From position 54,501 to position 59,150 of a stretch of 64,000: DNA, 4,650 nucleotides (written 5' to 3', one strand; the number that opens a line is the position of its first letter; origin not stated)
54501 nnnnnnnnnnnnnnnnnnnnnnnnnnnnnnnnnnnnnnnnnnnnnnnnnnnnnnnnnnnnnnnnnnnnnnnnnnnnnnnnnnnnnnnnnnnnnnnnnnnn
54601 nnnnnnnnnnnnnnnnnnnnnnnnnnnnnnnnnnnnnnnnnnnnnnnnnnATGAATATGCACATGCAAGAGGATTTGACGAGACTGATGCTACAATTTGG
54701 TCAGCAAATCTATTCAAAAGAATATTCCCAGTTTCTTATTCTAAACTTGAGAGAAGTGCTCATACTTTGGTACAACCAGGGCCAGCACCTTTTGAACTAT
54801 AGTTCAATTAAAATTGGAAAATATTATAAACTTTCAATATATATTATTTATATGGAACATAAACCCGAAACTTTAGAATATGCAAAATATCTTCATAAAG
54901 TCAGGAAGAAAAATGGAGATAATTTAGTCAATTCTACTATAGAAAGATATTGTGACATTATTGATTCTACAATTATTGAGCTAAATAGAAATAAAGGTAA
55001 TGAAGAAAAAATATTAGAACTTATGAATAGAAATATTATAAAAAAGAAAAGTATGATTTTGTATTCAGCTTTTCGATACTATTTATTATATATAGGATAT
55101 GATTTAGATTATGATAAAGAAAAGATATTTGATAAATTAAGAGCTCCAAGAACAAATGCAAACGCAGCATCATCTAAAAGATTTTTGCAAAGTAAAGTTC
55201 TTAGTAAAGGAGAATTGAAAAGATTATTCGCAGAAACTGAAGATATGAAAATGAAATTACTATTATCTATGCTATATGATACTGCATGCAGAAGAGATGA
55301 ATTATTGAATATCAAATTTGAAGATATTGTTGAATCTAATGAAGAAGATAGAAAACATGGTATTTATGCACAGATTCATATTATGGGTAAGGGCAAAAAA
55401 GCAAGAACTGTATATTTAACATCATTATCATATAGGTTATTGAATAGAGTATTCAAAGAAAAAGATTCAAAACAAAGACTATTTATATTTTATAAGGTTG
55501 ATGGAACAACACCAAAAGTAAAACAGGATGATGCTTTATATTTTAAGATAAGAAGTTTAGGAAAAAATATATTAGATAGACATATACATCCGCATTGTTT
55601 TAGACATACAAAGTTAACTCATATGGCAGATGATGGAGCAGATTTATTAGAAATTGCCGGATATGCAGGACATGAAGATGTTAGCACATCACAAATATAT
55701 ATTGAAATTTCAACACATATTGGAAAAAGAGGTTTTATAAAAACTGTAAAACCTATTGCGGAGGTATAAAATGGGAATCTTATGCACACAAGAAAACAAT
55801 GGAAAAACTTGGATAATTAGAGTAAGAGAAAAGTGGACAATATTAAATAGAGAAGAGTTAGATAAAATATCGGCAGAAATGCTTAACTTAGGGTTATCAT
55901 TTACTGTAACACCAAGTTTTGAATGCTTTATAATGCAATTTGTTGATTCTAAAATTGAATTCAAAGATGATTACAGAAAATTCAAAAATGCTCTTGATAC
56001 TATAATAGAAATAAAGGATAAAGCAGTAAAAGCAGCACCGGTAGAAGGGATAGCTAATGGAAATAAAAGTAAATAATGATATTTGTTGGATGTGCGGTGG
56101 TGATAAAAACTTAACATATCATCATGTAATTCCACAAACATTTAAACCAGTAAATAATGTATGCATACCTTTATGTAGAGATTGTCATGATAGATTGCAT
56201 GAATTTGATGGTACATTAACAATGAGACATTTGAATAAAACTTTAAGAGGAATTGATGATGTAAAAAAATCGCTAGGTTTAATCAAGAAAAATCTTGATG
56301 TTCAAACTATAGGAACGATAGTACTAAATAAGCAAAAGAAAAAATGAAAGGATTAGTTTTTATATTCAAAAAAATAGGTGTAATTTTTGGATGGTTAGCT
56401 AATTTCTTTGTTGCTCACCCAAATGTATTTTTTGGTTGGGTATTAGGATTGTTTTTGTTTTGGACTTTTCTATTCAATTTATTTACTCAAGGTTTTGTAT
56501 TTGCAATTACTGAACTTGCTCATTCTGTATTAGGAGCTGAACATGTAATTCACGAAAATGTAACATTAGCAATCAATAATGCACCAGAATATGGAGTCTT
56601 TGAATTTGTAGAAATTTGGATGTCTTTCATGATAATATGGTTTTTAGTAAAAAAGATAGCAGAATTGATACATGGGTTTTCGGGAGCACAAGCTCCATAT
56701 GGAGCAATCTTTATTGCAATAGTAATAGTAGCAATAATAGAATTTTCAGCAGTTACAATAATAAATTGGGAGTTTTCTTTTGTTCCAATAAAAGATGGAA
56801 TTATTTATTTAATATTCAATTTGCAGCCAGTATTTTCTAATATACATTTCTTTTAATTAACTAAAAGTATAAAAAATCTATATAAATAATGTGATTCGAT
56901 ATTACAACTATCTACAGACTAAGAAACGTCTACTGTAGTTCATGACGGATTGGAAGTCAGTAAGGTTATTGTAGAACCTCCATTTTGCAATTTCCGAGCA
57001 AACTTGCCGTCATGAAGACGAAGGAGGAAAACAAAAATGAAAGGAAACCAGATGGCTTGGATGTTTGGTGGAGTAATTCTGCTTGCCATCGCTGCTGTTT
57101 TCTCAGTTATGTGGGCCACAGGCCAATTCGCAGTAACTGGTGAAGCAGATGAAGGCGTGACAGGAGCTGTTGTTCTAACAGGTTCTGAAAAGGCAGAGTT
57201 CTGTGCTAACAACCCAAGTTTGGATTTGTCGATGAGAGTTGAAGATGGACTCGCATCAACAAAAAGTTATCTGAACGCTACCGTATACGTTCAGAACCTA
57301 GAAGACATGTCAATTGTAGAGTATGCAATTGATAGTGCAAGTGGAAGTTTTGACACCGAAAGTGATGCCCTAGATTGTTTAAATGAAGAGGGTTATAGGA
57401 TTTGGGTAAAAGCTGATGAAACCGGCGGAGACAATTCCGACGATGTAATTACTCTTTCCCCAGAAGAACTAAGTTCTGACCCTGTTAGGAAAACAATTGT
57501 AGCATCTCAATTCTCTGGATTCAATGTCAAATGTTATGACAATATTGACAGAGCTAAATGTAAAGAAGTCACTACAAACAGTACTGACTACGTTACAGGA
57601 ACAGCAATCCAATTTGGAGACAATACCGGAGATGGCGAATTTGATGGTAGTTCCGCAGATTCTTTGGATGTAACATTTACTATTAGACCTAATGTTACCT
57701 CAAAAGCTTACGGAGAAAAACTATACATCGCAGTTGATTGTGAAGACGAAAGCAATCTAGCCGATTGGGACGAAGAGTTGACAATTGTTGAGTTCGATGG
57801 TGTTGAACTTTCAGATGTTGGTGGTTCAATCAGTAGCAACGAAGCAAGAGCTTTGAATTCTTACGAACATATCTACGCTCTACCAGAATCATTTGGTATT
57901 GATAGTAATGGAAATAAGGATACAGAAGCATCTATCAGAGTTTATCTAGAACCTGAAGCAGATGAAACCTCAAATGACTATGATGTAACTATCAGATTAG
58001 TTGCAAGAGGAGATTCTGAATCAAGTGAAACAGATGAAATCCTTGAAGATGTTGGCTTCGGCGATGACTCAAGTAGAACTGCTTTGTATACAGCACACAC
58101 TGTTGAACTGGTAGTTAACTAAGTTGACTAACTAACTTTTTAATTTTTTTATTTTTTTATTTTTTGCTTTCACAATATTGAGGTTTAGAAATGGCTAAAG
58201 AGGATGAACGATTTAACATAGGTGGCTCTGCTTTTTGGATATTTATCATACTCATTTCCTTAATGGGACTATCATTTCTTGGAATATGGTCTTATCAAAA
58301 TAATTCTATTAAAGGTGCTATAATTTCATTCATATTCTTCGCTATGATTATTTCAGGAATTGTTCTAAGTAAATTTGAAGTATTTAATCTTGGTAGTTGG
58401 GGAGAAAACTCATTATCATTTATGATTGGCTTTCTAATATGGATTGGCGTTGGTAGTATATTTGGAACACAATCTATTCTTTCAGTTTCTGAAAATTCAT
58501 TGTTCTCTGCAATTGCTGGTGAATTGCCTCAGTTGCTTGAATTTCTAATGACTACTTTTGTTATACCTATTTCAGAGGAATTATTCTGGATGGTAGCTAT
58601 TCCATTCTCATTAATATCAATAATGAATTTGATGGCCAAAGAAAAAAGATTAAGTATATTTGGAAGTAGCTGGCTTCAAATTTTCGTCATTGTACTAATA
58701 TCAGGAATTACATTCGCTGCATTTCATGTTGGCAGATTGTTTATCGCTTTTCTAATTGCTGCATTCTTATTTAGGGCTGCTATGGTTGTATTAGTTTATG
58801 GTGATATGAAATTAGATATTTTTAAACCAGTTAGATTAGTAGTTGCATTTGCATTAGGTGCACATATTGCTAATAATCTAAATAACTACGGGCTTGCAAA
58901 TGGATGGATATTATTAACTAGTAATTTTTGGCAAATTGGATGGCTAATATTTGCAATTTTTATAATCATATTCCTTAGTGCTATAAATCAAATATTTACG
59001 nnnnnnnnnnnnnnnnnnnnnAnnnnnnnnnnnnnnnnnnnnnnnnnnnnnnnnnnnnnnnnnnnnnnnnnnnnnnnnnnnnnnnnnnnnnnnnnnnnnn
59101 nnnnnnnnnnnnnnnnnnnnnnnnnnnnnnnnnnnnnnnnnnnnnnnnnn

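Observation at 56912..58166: GC-rich compositional outlier gene with structured leader, consensus SD and oligo-T terminator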

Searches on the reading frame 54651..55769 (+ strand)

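Call 8: search_protein_families(library=pfam, proteins=[window:54651-55769:+], max_evalue=0.01)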
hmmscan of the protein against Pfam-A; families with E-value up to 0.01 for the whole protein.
window:54651-55769:+ (372 aa): 1 family
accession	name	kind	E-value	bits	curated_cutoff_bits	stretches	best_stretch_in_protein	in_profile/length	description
PF00589.27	Phage_integrase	-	2.7e-22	79.8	27.1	1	183-353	2-168/172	Phage integrase family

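Call 9: search_protein_families(library=phrogs, proteins=[window:54651-55769:+], max_evalue=0.01)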
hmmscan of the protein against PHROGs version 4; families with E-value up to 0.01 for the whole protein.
window:54651-55769:+ (372 aa): 4 families
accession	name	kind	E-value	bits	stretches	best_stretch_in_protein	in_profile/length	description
phrog_1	-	integration and excision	8.1e-24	85.8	1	69-352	181-434/611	integrase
phrog_216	-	integration and excision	1.1e-19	71.7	1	180-354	52-225/301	integrase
phrog_23271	-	unknown function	3.5e-05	24.7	1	311-353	8-50/67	-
phrog_7685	-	integration and excision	5.1e-05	23.9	1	253-354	130-224/240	integrase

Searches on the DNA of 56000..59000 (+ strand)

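Call 20: search_rna_families(source=window, start=56000, end=59000, threshold=evalue, max_evalue=1)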
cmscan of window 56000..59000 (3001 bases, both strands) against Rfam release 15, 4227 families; matches with E-value up to 1: 0.
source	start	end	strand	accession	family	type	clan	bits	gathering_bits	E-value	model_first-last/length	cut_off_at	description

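Call 69: build_rna_model(alignment_id=A4, structure=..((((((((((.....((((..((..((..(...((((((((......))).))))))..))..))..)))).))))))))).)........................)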
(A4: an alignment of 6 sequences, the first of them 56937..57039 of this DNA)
Model R1 built from alignment A4 (6 sequences, 109 columns); structure: as given.
model positions 103; base pairs 27; branch points 0; effective number of sequences 2.83; information 0.59 bits per position. Calibrated on 0.2 Mb of random sequence (short: E-values are rough).
structure used (alignment columns):
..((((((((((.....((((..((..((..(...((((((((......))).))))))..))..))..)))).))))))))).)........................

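Call 70: search_with_rna_model(model_id=R1, sources=[window, L001, L002, L003, L004, L005, L006, L007, L008, L009, L010, L011, L012, L013], max_evalue=10, make_alignment=true, show_alignments=3)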
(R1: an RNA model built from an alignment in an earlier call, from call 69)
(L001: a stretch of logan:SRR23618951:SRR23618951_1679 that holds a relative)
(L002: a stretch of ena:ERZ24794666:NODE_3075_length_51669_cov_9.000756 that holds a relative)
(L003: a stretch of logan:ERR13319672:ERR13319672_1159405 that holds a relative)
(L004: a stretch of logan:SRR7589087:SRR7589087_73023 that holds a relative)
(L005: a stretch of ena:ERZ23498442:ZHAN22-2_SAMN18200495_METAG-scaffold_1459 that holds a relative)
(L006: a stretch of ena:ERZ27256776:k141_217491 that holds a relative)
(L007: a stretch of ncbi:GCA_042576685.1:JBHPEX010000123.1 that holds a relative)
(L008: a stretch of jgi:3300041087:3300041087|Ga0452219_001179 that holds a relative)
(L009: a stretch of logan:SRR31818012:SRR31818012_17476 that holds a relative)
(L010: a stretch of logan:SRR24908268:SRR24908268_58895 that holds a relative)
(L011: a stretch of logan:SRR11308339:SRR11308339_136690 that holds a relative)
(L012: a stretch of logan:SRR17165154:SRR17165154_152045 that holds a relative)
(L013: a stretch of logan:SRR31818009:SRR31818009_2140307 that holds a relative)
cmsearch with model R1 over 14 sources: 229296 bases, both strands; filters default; matches with E-value up to 10: 21.
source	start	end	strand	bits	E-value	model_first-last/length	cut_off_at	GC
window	56939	57039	+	100.5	4.5e-18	1-103/103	no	0.41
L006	55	155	+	100.5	4.5e-18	1-103/103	no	0.41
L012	739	843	+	87.4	2.1e-15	1-103/103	no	0.42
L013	90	193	+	85.6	5.2e-15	1-103/103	no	0.32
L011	1925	2030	+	84.2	9.8e-15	1-103/103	no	0.42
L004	9905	10003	+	82.9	1.8e-14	1-103/103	no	0.31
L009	9904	10003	+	68.1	1.9e-11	1-103/103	no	0.35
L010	4490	4576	-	20.3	0.12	1-103/103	no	0.24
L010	8710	8741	-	18.4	0.29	1-103/103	no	0.25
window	11615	11672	-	17.5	0.44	1-103/103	no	0.33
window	48566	48618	+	17.2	0.5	1-103/103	no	0.34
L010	1671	1702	-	16.6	0.68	1-103/103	no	0.16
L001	4386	4426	-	16.1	0.86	1-103/103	no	0.24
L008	5147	5174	-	14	2.3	1-103/103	no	0.29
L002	9930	10003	+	14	2.3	1-103/103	no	0.24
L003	435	508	+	14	2.3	1-103/103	no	0.24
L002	9430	9524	+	13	3.6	1-103/103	no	0.25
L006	9111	9152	+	11.2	8.4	1-103/103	no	0.4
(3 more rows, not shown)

Alignment A5: 21 matches aligned to the model, 139 columns, each read 5' to 3' on its own strand. Consensus structure (alignment columns), stored with it:
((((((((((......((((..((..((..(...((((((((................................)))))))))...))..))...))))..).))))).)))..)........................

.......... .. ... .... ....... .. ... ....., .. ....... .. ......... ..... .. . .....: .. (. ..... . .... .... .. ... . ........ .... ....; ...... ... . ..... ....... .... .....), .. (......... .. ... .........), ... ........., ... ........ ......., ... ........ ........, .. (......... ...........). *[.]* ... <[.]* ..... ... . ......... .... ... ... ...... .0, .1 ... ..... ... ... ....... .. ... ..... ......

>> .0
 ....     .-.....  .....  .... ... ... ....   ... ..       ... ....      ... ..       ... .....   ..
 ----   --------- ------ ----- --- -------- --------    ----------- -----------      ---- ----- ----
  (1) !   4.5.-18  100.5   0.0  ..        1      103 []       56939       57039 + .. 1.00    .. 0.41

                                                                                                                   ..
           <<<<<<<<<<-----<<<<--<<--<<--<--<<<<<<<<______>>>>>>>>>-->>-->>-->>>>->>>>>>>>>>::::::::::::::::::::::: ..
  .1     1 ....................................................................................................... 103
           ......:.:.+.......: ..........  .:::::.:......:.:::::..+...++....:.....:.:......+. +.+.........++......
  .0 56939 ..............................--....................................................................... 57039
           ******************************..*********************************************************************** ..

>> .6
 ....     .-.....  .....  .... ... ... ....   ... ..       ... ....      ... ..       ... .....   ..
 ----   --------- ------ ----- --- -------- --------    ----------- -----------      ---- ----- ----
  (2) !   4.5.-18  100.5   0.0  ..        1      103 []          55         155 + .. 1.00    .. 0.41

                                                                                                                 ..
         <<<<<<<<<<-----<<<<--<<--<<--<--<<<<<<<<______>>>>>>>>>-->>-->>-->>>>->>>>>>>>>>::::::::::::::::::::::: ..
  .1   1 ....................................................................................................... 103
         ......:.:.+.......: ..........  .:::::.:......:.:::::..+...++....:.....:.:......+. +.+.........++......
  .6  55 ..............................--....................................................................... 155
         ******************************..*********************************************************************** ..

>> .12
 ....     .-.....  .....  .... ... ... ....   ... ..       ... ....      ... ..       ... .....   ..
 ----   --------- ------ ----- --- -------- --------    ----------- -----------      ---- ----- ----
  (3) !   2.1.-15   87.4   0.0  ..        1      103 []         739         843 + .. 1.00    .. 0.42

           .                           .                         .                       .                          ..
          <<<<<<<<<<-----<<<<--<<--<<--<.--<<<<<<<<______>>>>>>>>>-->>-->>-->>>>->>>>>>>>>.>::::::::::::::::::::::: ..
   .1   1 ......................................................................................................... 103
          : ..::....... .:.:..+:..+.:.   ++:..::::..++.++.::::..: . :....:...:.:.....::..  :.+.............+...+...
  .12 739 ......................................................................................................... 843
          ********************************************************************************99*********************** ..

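Call 74: search_with_rna_model(model_id=R1, sources=[window, L004, L009, L011, L012, L013], max_evalue=0.00001, make_alignment=true)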
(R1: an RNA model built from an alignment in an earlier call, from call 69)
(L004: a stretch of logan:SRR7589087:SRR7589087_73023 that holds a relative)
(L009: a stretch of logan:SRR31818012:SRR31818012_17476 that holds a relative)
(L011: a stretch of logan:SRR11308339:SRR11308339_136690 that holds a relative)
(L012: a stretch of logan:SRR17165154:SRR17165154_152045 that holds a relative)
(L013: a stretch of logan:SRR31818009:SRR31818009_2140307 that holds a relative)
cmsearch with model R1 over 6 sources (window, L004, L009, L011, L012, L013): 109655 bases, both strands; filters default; matches with E-value up to 0.00001: 6.
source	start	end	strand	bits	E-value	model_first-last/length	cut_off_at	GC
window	56939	57039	+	100.5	2.2e-18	1-103/103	no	0.41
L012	739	843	+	87.4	1e-15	1-103/103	no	0.42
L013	90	193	+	85.6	2.5e-15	1-103/103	no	0.32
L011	1925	2030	+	84.2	4.7e-15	1-103/103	no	0.42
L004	9905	10003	+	82.9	8.5e-15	1-103/103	no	0.31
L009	9904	10003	+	68.1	9.3e-12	1-103/103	no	0.35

Alignment A6: 6 matches aligned to the model, 108 columns, each read 5' to 3' on its own strand. Consensus structure (alignment columns), stored with it:
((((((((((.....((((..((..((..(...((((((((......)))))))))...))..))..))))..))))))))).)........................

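Call 102: search_with_rna_model(model_id=R1, sources=[L014, L015, L016, L017, L018, L019], max_evalue=1, show_alignments=3)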
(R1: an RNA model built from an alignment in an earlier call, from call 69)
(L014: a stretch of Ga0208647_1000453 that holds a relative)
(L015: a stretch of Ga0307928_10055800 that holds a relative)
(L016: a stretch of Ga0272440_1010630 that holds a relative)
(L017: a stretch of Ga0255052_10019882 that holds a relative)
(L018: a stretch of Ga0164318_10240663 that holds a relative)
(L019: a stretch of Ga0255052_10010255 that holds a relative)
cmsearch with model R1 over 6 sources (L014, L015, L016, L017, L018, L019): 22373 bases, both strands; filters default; matches with E-value up to 1: 2.
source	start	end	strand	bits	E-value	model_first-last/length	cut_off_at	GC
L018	1043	1143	+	65.4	6.9e-12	1-103/103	no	0.36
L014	104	149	+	14.2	0.2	1-103/103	no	0.28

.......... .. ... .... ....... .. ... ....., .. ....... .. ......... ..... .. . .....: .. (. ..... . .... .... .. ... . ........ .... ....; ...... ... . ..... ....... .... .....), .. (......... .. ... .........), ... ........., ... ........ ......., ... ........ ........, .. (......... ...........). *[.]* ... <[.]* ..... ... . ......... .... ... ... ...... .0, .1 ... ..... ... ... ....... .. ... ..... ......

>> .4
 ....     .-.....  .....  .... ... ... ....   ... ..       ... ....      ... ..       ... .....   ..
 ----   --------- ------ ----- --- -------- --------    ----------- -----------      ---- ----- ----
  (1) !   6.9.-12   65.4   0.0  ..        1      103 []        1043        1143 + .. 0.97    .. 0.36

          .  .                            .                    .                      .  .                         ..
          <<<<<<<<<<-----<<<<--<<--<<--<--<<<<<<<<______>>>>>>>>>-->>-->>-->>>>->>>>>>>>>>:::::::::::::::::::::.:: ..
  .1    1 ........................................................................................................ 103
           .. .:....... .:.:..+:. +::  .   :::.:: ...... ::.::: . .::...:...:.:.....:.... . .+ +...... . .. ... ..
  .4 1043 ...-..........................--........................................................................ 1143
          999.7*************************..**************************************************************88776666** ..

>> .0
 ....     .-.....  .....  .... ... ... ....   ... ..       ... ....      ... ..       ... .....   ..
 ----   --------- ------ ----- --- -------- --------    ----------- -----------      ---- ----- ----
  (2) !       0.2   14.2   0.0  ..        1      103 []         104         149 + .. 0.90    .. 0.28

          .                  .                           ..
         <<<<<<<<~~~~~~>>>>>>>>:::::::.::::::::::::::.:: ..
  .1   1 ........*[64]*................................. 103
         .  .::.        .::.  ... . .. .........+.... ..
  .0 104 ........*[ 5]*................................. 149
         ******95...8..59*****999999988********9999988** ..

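Call 103: search_with_rna_model(model_id=R1, sources=[window, L004, L009, L011, L012, L013, L018], max_evalue=0.00001, make_alignment=true)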
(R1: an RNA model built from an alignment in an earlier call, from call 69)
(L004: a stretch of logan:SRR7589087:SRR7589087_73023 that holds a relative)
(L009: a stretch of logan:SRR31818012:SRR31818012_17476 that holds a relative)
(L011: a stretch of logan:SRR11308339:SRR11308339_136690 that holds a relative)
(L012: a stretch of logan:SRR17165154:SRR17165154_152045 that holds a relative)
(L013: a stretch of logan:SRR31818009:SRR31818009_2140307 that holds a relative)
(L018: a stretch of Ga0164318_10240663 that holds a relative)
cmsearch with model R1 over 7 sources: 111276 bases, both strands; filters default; matches with E-value up to 0.00001: 7.
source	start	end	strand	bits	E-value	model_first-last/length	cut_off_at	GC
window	56939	57039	+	100.5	2.2e-18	1-103/103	no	0.41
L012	739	843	+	87.4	1e-15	1-103/103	no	0.42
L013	90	193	+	85.6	2.5e-15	1-103/103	no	0.32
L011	1925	2030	+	84.2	4.8e-15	1-103/103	no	0.42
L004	9905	10003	+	82.9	8.6e-15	1-103/103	no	0.31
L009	9904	10003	+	68.1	9.4e-12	1-103/103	no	0.35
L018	1043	1143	+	65.4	3.4e-11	1-103/103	no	0.36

Alignment A9: 7 matches aligned to the model, 108 columns, each read 5' to 3' on its own strand. Consensus structure (alignment columns), stored with it:
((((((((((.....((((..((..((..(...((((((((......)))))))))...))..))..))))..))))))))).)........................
